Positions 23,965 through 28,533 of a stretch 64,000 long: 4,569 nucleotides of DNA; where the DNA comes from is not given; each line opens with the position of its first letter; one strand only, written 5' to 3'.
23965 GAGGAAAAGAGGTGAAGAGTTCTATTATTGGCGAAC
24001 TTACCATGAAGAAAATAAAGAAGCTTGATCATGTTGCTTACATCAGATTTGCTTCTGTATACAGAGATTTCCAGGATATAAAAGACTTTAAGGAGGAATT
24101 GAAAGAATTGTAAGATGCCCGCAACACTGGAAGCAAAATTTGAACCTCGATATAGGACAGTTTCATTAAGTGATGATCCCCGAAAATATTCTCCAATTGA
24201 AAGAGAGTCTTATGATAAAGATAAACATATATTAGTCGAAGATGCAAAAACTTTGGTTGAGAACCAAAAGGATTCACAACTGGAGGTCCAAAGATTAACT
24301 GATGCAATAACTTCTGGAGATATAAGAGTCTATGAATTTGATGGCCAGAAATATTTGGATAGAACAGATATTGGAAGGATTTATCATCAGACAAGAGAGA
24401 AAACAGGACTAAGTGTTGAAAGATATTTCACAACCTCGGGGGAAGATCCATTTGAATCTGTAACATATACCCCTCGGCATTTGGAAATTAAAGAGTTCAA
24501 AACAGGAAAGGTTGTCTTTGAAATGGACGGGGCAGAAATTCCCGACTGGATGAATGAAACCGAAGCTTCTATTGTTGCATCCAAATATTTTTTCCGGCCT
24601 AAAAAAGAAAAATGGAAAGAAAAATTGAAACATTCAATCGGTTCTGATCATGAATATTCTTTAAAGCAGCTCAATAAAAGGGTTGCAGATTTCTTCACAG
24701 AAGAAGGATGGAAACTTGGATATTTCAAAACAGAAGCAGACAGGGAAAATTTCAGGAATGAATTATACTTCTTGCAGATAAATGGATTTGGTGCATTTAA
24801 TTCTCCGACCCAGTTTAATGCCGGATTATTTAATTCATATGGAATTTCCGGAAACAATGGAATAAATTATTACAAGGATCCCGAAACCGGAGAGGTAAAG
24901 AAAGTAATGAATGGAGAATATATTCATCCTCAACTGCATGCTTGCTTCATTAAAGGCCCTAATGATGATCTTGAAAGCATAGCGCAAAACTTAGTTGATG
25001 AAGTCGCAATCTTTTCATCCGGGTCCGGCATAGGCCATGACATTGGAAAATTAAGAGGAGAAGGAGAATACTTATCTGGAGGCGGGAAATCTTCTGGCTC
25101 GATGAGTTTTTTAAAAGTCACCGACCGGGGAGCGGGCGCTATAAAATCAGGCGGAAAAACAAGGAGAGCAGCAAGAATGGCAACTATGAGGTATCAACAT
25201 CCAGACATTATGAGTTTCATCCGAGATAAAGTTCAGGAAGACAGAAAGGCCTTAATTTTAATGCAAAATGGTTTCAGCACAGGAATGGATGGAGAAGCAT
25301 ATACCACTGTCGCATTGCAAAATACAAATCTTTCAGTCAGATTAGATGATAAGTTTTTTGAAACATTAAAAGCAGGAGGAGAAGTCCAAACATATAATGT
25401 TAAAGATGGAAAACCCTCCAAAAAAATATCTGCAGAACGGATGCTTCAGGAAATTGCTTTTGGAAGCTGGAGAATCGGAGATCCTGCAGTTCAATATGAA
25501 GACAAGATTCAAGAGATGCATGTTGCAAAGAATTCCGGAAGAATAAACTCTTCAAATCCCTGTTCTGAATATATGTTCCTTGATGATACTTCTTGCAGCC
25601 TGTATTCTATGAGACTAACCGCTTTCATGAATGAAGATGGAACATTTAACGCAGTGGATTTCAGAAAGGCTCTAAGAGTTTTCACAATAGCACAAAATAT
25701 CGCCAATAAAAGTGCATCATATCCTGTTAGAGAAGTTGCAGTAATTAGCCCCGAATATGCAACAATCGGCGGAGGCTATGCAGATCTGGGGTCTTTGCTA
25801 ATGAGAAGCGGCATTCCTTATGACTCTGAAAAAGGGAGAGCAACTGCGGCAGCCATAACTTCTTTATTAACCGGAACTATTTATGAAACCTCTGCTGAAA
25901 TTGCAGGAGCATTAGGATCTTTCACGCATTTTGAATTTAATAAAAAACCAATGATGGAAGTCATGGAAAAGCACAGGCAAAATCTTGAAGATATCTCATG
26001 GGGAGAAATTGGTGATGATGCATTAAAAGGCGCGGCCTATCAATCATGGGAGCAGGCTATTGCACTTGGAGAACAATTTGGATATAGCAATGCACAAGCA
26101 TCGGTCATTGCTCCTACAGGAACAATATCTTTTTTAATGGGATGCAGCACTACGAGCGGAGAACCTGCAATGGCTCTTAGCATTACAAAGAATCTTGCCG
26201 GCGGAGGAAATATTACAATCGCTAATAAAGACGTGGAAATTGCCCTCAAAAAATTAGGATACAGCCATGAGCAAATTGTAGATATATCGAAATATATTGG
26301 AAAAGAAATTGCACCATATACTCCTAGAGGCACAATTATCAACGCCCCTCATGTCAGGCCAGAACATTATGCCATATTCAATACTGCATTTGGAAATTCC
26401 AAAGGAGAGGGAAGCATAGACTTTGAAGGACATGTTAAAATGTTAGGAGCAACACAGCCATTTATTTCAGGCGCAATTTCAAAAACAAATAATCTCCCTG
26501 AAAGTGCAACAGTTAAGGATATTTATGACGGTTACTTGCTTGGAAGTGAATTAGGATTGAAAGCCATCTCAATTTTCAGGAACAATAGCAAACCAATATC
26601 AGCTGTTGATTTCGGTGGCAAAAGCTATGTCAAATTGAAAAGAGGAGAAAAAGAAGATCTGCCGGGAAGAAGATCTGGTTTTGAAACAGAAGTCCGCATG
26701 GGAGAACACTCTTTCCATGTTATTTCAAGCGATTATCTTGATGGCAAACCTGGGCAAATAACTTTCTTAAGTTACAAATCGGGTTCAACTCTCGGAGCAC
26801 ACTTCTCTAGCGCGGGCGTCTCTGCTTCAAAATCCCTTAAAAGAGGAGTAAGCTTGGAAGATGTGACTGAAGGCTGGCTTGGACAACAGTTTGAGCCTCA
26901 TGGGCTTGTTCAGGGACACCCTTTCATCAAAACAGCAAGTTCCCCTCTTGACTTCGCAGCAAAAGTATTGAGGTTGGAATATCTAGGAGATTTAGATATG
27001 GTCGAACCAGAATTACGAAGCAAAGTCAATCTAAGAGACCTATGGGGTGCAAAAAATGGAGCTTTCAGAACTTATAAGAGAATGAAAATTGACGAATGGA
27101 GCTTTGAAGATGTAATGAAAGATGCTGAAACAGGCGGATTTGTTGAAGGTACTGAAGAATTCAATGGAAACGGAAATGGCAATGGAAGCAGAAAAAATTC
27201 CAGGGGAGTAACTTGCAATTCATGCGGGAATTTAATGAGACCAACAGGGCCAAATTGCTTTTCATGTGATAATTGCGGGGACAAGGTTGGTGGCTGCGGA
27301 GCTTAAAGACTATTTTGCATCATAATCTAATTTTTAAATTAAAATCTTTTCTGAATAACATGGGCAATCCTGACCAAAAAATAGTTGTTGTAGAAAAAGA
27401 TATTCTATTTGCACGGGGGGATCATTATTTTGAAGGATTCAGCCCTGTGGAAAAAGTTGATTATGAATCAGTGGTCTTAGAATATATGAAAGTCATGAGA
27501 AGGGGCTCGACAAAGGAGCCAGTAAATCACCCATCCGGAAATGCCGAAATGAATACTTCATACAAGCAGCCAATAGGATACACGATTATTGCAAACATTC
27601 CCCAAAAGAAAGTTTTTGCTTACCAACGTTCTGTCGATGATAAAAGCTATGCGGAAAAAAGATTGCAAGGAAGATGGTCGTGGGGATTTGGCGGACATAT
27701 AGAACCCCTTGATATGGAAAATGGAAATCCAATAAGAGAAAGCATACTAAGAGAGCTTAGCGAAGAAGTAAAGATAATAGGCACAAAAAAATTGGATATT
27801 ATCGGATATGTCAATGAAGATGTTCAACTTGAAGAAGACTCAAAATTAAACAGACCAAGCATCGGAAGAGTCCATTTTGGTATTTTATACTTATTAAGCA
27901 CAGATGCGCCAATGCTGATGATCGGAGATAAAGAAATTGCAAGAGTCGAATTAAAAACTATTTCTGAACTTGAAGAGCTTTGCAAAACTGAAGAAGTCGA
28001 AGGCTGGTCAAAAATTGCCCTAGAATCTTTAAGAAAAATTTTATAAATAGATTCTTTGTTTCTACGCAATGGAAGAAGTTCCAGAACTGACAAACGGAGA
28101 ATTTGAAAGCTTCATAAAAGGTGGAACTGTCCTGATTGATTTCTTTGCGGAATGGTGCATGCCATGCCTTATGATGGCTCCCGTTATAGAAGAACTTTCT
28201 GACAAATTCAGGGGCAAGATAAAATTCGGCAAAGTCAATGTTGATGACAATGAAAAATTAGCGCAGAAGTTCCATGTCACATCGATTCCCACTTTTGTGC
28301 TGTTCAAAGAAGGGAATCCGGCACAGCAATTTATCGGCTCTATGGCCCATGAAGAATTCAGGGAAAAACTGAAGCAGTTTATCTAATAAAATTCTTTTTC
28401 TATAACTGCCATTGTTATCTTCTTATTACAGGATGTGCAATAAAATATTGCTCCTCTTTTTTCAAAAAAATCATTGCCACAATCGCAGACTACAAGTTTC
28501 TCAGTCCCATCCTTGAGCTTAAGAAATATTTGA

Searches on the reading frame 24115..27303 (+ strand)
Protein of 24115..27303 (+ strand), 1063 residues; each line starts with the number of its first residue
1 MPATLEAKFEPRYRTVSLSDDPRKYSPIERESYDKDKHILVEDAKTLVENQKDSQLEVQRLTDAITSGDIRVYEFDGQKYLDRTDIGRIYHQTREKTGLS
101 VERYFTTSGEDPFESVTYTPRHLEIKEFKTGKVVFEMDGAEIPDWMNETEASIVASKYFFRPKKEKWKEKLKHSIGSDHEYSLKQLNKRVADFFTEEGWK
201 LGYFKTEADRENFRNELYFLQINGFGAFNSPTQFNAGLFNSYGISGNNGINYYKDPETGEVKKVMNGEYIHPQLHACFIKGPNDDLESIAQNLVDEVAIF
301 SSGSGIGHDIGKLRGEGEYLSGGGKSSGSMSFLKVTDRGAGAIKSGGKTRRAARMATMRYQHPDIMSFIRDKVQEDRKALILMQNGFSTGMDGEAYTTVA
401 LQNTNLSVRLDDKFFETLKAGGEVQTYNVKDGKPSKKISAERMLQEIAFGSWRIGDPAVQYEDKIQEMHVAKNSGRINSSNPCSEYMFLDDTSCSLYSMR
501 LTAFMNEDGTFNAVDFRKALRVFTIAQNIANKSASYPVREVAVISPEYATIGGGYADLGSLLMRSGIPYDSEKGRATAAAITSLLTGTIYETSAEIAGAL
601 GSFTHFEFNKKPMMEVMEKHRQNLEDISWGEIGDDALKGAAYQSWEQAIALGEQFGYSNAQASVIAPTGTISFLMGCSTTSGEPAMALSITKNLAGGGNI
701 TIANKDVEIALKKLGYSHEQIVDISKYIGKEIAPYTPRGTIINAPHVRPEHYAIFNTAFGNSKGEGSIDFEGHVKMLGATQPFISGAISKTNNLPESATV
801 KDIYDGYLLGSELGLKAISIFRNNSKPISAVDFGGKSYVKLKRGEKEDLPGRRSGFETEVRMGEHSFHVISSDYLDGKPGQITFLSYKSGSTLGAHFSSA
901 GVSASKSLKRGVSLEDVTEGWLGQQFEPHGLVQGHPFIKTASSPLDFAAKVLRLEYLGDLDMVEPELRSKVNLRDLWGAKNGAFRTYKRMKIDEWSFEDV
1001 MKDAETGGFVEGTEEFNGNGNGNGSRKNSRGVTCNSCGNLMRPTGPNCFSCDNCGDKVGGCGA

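Call 21: search_protein_families(library=pfam, proteins=[window:24115-27303:+], max_evalue=0.01)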
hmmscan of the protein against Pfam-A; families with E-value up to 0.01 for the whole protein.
window:24115-27303:+ (1063 aa): 2 families
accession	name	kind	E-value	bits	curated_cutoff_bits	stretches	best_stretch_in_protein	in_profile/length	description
PF02867.20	Ribonuc_red_lgC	-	1.2e-105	354.6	23.9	1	276-820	2-522/523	Ribonucleotide reductase, barrel domain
PF08471.15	Ribonuc_red_2_N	-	3.8e-14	53.2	27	1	130-220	1-99/103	Class II vitamin B12-dependent ribonucleotide reductase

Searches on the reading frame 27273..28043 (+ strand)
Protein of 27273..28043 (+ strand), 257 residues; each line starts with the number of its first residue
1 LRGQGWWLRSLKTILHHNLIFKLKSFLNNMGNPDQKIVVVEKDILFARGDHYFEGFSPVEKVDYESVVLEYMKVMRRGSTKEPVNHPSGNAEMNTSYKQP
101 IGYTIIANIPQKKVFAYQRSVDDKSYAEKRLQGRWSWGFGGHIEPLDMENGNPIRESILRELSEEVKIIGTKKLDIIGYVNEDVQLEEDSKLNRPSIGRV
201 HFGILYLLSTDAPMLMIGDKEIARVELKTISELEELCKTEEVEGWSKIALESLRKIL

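Call 21: search_protein_families(library=pfam, proteins=[window:27273-28043:+], max_evalue=0.01)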
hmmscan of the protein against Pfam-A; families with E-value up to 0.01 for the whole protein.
window:27273-28043:+ (257 aa): 1 family
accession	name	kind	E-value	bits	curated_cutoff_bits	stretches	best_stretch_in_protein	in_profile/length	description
PF00293.34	NUDIX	-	2.6e-05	24.7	21.1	1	110-233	13-118/134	NUDIX domain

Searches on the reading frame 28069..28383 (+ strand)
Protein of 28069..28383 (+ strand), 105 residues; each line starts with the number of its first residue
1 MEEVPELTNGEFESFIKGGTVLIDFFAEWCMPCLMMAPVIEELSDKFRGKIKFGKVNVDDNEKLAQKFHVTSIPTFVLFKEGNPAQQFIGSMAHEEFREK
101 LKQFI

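Call 21: search_protein_families(library=pfam, proteins=[window:28069-28383:+], max_evalue=0.01)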
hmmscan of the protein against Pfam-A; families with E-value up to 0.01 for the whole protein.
window:28069-28383:+ (105 aa): 11 families
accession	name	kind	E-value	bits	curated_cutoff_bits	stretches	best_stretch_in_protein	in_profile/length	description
PF00085.26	Thioredoxin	-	4.9e-28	97.6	23.5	1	4-102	2-102/103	Thioredoxin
PF13905.12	Thioredoxin_8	-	5.5e-08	33.5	27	1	20-62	3-47/94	Thioredoxin-like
PF13098.12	Thioredoxin_2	-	1.7e-07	32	27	1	18-101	5-104/104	Thioredoxin-like domain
PF04756.19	OST3_OST6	-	5.2e-06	26.5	27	1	30-85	46-109/294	OST3 / OST6 family, transporter family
PF14595.12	Thioredoxin_9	-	4e-05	23.9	25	1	25-88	48-113/129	Thioredoxin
PF13728.12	TraF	-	8.9e-05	22.9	23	1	22-88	133-208/224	F plasmid transfer operon protein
PF13848.12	Thioredoxin_6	-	9.6e-05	22.8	27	1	4-105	79-182/184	Thioredoxin-like domain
PF07449.17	HyaE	-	9.9e-05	22.8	22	1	37-83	47-94/108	Hydrogenase-1 expression protein HyaE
PF00578.27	AhpC-TSA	-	0.00052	20.4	26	1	14-80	22-89/124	AhpC/TSA family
PF07689.18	KaiB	-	0.0013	18.8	27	1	41-98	22-76/82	KaiB domain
PF08534.16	Redoxin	-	0.0015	18.8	26.6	1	16-67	26-79/148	Redoxin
